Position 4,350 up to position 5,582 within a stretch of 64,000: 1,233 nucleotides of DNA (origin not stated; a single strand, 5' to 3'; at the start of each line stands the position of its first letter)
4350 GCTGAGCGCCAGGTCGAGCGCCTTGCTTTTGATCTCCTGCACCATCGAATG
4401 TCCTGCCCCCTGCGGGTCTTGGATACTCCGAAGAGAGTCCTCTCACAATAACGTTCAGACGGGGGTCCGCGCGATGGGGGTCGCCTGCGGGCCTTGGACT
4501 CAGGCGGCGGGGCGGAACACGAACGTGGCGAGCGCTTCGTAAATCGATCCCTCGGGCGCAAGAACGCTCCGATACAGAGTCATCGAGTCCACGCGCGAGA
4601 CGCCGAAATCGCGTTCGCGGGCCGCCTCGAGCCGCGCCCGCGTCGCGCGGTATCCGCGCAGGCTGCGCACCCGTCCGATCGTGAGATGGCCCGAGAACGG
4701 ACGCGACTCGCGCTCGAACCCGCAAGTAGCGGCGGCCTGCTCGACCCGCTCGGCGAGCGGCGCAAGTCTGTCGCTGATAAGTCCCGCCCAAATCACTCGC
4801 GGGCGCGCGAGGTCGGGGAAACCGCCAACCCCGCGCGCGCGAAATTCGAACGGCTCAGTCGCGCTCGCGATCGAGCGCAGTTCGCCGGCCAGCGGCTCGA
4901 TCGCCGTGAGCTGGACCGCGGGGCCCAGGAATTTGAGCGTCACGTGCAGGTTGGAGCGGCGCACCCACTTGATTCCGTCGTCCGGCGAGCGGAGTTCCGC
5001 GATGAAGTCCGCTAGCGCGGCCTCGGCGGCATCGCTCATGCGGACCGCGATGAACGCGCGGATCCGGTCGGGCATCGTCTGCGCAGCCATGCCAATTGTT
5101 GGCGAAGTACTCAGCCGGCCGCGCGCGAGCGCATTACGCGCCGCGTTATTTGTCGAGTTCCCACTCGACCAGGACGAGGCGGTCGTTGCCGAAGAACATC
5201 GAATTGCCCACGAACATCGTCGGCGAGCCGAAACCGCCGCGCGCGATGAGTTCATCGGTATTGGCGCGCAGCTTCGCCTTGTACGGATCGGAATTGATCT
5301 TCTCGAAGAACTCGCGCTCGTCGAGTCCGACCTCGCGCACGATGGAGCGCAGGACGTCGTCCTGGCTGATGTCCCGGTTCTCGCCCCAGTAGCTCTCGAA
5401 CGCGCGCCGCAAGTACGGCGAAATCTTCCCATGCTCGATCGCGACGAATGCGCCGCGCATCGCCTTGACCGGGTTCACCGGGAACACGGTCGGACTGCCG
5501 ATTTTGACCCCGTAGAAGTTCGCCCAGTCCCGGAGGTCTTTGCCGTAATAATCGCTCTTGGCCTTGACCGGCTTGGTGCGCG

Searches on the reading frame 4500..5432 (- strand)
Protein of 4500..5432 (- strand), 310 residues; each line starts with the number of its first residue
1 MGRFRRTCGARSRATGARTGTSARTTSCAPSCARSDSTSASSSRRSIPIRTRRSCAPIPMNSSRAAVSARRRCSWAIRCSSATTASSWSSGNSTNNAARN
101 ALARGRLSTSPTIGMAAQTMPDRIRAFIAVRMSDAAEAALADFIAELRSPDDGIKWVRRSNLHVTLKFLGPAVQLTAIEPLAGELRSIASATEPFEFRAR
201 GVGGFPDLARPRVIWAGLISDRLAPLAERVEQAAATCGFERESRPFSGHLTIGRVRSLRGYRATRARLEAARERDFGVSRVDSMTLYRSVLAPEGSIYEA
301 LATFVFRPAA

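Call 65: search_protein_families(library=pfam, proteins=[window:4500-5432:-], max_evalue=0.001)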
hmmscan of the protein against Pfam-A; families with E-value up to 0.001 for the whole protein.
window:4500-5432:- (310 aa): 3 families
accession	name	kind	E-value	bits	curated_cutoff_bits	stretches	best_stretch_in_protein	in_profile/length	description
PF02834.22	LigT_PEase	-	2.4e-25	89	23.3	2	134-215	5-87/87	LigT like Phosphoesterase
PF13563.12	2_5_RNA_ligase2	-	1.4e-16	61.4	27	1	138-288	3-147/152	2'-5' RNA ligase superfamily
PF10469.15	AKAP7_NLS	-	0.00012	22.5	24.4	1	161-304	42-206/208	AKAP7 2'5' RNA ligase-like domain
